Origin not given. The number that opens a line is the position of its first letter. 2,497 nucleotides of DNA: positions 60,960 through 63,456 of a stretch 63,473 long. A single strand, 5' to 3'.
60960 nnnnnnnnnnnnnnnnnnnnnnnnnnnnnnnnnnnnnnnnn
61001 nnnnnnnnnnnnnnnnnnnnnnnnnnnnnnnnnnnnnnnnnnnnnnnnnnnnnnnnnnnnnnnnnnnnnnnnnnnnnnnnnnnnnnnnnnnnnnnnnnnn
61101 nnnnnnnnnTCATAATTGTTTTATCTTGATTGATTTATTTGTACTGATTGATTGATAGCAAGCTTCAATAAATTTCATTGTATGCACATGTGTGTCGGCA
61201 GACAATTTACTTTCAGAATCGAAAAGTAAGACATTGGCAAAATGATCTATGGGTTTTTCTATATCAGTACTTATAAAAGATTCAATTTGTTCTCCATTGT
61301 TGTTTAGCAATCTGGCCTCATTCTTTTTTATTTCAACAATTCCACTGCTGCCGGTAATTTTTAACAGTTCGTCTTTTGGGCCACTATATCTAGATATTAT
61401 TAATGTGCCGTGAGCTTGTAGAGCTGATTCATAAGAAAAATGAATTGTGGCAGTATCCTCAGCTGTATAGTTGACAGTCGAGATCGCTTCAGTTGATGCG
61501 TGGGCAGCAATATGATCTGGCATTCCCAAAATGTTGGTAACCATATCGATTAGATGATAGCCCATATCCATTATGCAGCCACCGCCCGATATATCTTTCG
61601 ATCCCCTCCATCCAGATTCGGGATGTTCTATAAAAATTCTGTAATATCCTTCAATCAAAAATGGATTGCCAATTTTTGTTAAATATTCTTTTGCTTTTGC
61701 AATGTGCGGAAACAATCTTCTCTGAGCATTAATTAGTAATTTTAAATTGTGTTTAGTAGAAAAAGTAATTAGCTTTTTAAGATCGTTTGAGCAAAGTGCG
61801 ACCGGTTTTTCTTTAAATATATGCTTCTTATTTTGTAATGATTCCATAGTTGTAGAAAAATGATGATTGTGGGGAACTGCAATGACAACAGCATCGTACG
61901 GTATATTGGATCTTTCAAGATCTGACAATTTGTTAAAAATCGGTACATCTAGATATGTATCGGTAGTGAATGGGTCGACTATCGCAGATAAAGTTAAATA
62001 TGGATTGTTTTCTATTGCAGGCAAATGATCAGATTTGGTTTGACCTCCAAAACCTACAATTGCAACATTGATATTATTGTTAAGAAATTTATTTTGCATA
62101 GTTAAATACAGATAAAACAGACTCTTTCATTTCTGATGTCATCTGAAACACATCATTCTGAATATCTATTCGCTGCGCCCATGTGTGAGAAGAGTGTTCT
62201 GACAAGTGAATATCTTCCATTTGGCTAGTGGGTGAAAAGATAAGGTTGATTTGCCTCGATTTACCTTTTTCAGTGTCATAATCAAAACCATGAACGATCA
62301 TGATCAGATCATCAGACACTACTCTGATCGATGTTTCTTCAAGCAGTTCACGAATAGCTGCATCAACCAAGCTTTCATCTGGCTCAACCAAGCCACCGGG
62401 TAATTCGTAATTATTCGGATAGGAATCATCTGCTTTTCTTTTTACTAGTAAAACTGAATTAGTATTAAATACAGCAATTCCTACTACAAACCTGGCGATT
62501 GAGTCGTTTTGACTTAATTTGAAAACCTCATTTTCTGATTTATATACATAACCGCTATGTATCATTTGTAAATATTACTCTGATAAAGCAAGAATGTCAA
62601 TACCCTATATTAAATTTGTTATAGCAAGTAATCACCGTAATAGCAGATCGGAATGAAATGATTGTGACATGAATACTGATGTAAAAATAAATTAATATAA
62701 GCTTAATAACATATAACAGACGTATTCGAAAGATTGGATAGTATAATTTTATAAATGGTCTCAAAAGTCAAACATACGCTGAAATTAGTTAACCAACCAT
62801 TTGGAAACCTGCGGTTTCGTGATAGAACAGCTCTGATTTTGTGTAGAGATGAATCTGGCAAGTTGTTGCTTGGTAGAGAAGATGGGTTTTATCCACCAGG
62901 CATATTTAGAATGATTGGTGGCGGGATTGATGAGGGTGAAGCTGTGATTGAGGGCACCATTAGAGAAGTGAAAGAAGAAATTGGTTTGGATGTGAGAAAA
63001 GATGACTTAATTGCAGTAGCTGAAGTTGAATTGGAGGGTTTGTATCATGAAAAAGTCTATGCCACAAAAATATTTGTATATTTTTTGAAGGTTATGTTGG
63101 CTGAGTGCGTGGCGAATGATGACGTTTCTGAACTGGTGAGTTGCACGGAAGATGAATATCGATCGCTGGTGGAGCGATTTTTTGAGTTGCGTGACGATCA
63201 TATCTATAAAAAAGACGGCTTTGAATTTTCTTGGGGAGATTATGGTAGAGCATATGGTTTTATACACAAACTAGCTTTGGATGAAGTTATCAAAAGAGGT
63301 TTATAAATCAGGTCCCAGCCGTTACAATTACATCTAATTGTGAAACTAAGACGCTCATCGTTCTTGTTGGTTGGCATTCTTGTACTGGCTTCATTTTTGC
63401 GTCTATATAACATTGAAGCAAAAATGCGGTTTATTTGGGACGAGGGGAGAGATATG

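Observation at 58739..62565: Translationally coupled Nudix / dehydrogenase / aminotransferase / fused nucleotide-kinase operon: candidate amino-nucleotide synthesis module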

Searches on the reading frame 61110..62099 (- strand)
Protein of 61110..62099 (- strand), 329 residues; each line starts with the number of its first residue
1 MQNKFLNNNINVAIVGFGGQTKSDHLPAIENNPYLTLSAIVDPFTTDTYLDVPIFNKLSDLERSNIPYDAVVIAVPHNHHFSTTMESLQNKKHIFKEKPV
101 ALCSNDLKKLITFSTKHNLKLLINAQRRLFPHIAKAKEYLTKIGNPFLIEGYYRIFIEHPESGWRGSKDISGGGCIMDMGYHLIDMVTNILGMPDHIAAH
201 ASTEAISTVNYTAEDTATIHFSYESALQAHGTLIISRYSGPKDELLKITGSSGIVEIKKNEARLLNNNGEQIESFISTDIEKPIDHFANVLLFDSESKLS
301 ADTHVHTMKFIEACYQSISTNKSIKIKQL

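Call 3: search_protein_families(library=pfam, proteins=[window:61110-62099:-], max_evalue=0.01)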
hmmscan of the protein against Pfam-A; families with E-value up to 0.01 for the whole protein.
window:61110-62099:- (329 aa): 5 families
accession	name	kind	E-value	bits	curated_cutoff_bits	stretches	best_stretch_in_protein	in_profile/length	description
PF22725.1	GFO_IDH_MocA_C3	-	4.7e-18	65.8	27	1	142-255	12-123/124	GFO/IDH/MocA C-terminal domain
PF01408.29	GFO_IDH_MocA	-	5.9e-16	59.7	24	1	10-123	1-118/120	Oxidoreductase family, NAD-binding Rossmann fold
PF02894.22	GFO_IDH_MocA_C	-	5.2e-13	49.7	22.9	1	142-326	8-218/218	Oxidoreductase family, C-terminal alpha/beta domain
PF02629.25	CoA_binding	-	0.0002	22.5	22.3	1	8-90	2-86/97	CoA binding domain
PF19051.5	GFO_IDH_MocA_C2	-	0.0048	16.9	23.3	1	160-225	71-135/254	Oxidoreductase family, C-terminal alpha/beta domain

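Call 4: search_protein_families(library=ncbifam, proteins=[window:61110-62099:-], max_evalue=0.01)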
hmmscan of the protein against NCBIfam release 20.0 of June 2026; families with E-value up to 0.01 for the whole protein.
window:61110-62099:- (329 aa): 8 families
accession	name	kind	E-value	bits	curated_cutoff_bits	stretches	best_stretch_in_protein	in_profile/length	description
TIGR04380.1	myo_inos_iolG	equivalog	1.4e-22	80.1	355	1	10-324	2-329/330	inositol 2-dehydrogenase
NF041392.1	XylDh_Gfo6_Halo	equivalog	3e-22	78.9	350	1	7-326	14-350/350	D-xylose 1-dehydrogenase Gfo6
NF040723.1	UDP-GlcNAcDh_Arch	equivalog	2.5e-16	60.1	450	1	55-274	50-254/302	UDP-N-acetylglucosamine 3-dehydrogenase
NF008607.0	PRK11579.1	subfamily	3.8e-16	59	330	1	7-202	2-200/346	oxidoreductase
NF052479.1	LevoglcsnDh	equivalog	3.2e-15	55.7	650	1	69-203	75-214/386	levoglucosan dehydrogenase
NF058561.1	BT_2158_fam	equivalog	4.6e-09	35.4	750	1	8-139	34-168/487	glycoside 3-dehydrogenase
NF007574.0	PRK10206.1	equivalog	2.2e-07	30.2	352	1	10-203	3-199/345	oxidoreductase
NF052679.1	InsChiInosDhIolG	equivalog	0.00015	20.9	540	1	67-154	66-156/343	bifunctional inositol 2-dehydrogenase/D-chiro-inositol 1-dehydrogenase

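Call 10: search_solved_structures(query=window:61110-62099:-, max_evalue=0.001)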
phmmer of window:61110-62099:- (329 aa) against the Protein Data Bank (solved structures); distinct sequences matched with E-value up to 0.001: 51.
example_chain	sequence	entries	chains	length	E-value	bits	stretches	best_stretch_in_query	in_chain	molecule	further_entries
3e82_A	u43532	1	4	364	3.6e-14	55.9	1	6-203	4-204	Putative oxidoreductase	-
3kux_A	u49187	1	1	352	6.2e-14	55.1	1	8-197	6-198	Putative oxidoreductase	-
3fhl_A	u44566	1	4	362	7.5e-14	54.8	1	12-200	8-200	Putative oxidoreductase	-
6jw6_A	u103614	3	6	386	1e-12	51.1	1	68-201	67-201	Dehydrogenase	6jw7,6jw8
3gfg_A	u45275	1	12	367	4.5e-12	49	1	9-212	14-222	Uncharacterized oxidoreductase yvaA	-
4ew6_A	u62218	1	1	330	4.7e-12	48.9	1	9-232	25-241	D-galactose-1-dehydrogenase protein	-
3gdo_A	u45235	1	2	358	5e-12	48.9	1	9-212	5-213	Uncharacterized oxidoreductase yvaA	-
3e18_A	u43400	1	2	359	1.7e-11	47.1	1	65-190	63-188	oxidoreductase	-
1zh8_A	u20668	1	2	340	1.7e-10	43.8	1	9-319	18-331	oxidoreductase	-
1evj_A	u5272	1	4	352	6.8e-10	41.8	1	64-324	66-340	GLUCOSE-FRUCTOSE OXIDOREDUCTASE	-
9m37_A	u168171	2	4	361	7.2e-10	41.8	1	13-230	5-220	P581a DgpA2 and isoorientin complex structure | Gfo/Idh/MocA family protein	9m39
1ofg_A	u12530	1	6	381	1.3e-09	40.9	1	65-324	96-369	GLUCOSE-FRUCTOSE OXIDOREDUCTASE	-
1ryd_A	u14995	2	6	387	1.3e-09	40.9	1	65-324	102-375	glucose-fructose oxidoreductase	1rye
1h6a_A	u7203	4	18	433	1.9e-09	40.4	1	65-324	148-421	PRECURSOR FORM OF GLUCOSE-FRUCTOSE OXIDOREDUCTASE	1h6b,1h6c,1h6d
3cea_A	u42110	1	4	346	3.7e-09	39.4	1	63-326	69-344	Myo-inositol 2-dehydrogenase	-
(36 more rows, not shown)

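Call 53: search_protein_families(library=padloc, proteins=[window:61110-62099:-], max_evalue=0.001)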
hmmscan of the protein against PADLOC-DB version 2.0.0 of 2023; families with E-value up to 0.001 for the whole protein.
window:61110-62099:- (329 aa): 0 families

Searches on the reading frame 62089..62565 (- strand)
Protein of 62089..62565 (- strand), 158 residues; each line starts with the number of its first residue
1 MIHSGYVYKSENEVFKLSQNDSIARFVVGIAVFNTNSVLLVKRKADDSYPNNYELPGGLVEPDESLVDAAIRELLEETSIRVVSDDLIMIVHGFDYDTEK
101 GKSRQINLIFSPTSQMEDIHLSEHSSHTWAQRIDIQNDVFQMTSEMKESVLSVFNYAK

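Call 3: search_protein_families(library=pfam, proteins=[window:62089-62565:-], max_evalue=0.01)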
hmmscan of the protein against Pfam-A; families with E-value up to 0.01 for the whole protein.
window:62089-62565:- (158 aa): 2 families
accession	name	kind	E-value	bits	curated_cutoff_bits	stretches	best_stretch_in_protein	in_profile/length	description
PF00293.34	NUDIX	-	1.4e-16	61.2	21.1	1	27-129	5-112/134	NUDIX domain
PF14815.12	NUDIX_4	-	6.9e-06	26.3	35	1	32-94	5-65/113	NUDIX domain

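Call 4: search_protein_families(library=ncbifam, proteins=[window:62089-62565:-], max_evalue=0.01)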
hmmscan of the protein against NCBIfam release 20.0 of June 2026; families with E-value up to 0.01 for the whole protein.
window:62089-62565:- (158 aa): 21 families
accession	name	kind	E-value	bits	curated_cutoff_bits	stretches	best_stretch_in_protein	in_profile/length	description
NF006530.0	PRK08999.1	equivalog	5.1e-13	48.8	245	1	25-136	7-113/315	Nudix family hydrolase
TIGR00586.1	mutt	equivalog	9.3e-11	41.8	97.9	1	27-141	8-117/129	8-oxo-dGTP diphosphatase MutT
NF008044.0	PRK10776.1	equivalog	1e-09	38.4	148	1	26-141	6-116/130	8-oxo-dGTP diphosphatase MutT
NF001938.0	PRK00714.1-5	equivalog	1.9e-09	37.1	116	1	19-84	7-78/172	RNA pyrophosphohydrolase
NF003788.0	PRK05379.1-5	equivalog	6.2e-09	35.6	354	1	27-111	214-301/351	bifunctional nicotinamide-nucleotide adenylyltransferase/Nudix hydroxylase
NF003785.0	PRK05379.1-1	equivalog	9.2e-09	34.9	418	1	28-107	206-287/347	bifunctional nicotinamide-nucleotide adenylyltransferase/Nudix hydroxylase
NF003786.0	PRK05379.1-2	equivalog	1.2e-07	31.2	397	1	31-85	224-277/354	bifunctional nicotinamide-nucleotide adenylyltransferase/Nudix hydroxylase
NF007834.0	PRK10546.1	equivalog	1.4e-07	31.3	156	1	28-88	7-67/135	pyrimidine (deoxy)nucleoside triphosphate diphosphatase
NF003791.0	PRK05379.2-3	equivalog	4.9e-07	29.3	409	1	30-100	207-279/340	bifunctional nicotinamide-nucleotide adenylyltransferase/Nudix hydroxylase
NF006961.0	PRK09438.1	equivalog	6e-07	29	103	1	32-89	17-70/151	dihydroneopterin triphosphate diphosphatase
NF003787.0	PRK05379.1-4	equivalog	9.6e-07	28.1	449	1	28-107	211-292/346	bifunctional nicotinamide-nucleotide adenylyltransferase/Nudix hydroxylase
NF041652.1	Nud_hyd_Dein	equivalog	2.1e-06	28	200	1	27-83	15-75/152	Nudix hydrolase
TIGR02705.1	nudix_YtkD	equivalog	9.4e-06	25.3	154.4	1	52-83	46-77/156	RNA deprotection pyrophosphohydrolase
NF012016.0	PRK15472.1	equivalog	1.1e-05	25.1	95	1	25-137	4-124/141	nucleoside triphosphatase NudI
NF008736.0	PRK11762.1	equivalog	1.9e-05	24.3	169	1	26-79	49-102/186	ADP compounds hydrolase NudE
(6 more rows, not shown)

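Call 53: search_protein_families(library=padloc, proteins=[window:62089-62565:-], max_evalue=0.001)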
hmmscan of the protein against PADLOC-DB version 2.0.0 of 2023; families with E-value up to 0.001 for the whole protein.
window:62089-62565:- (158 aa): 1 family
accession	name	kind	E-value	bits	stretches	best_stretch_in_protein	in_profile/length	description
PDLC04899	PDC-S07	-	9.4e-16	55.7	1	27-137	9-114/135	-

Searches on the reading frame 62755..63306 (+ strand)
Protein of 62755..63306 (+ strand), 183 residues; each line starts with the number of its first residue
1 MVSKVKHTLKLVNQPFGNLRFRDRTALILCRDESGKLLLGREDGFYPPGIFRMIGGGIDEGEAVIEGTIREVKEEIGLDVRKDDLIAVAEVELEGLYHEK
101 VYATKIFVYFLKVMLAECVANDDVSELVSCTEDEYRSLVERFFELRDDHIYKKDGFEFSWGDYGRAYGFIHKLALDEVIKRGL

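Call 3: search_protein_families(library=pfam, proteins=[window:62755-63306:+], max_evalue=0.01)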
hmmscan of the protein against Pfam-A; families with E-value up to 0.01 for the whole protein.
window:62755-63306:+ (183 aa): 1 family
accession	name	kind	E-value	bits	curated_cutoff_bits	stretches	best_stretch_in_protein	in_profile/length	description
PF00293.34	NUDIX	-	1.4e-11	45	21.1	1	23-122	3-102/134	NUDIX domain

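Call 4: search_protein_families(library=ncbifam, proteins=[window:62755-63306:+], max_evalue=0.01)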
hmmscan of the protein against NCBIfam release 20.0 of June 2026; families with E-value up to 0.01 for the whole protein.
window:62755-63306:+ (183 aa): 16 families
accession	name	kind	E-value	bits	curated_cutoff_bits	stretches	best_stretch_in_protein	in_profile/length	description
NF006961.0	PRK09438.1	equivalog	1e-05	25.1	103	1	30-85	17-68/151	dihydroneopterin triphosphate diphosphatase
NF001299.0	PRK00241.1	equivalog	2.7e-05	23.8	158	1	28-81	140-191/263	NAD(+) diphosphatase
NF003791.0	PRK05379.2-3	equivalog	3.1e-05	23.3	409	1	33-83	211-261/340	bifunctional nicotinamide-nucleotide adenylyltransferase/Nudix hydroxylase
NF006530.0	PRK08999.1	equivalog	8.6e-05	21.7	245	1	29-84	12-68/315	Nudix family hydrolase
NF007834.0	PRK10546.1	equivalog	0.00012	21.8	156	1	28-94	10-75/135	pyrimidine (deoxy)nucleoside triphosphate diphosphatase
NF012016.0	PRK15472.1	equivalog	0.00017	21.3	95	1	35-86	15-68/141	nucleoside triphosphatase NudI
NF011922.0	PRK15393.1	equivalog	0.00025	20.7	152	1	20-79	35-97/182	NUDIX hydrolase YfcD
NF001936.0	PRK00714.1-3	equivalog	0.00057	19.8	118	1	50-79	36-65/155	RNA pyrophosphohydrolase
TIGR00586.1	mutt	equivalog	0.00083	19.4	97.9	1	50-90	33-73/129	8-oxo-dGTP diphosphatase MutT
NF001938.0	PRK00714.1-5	equivalog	0.00098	18.5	116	1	47-79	43-75/172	RNA pyrophosphohydrolase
NF001937.0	PRK00714.1-4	equivalog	0.001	18.7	139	1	21-89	7-71/161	RNA pyrophosphohydrolase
NF008736.0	PRK11762.1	equivalog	0.002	17.7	169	1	54-97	79-120/186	ADP compounds hydrolase NudE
NF041652.1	Nud_hyd_Dein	equivalog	0.0027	17.9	200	1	23-86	13-80/152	Nudix hydrolase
NF008044.0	PRK10776.1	equivalog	0.0027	17.6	148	1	41-92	23-74/130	8-oxo-dGTP diphosphatase MutT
TIGR02705.1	nudix_YtkD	equivalog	0.0028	17.2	154.4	1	54-106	50-103/156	RNA deprotection pyrophosphohydrolase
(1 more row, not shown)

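Call 53: search_protein_families(library=padloc, proteins=[window:62755-63306:+], max_evalue=0.001)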
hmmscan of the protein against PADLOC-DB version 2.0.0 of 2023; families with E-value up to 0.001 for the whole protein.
window:62755-63306:+ (183 aa): 1 family
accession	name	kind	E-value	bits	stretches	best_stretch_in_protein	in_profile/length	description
PDLC04899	PDC-S07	-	3.8e-05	21.3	1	34-93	18-77/135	-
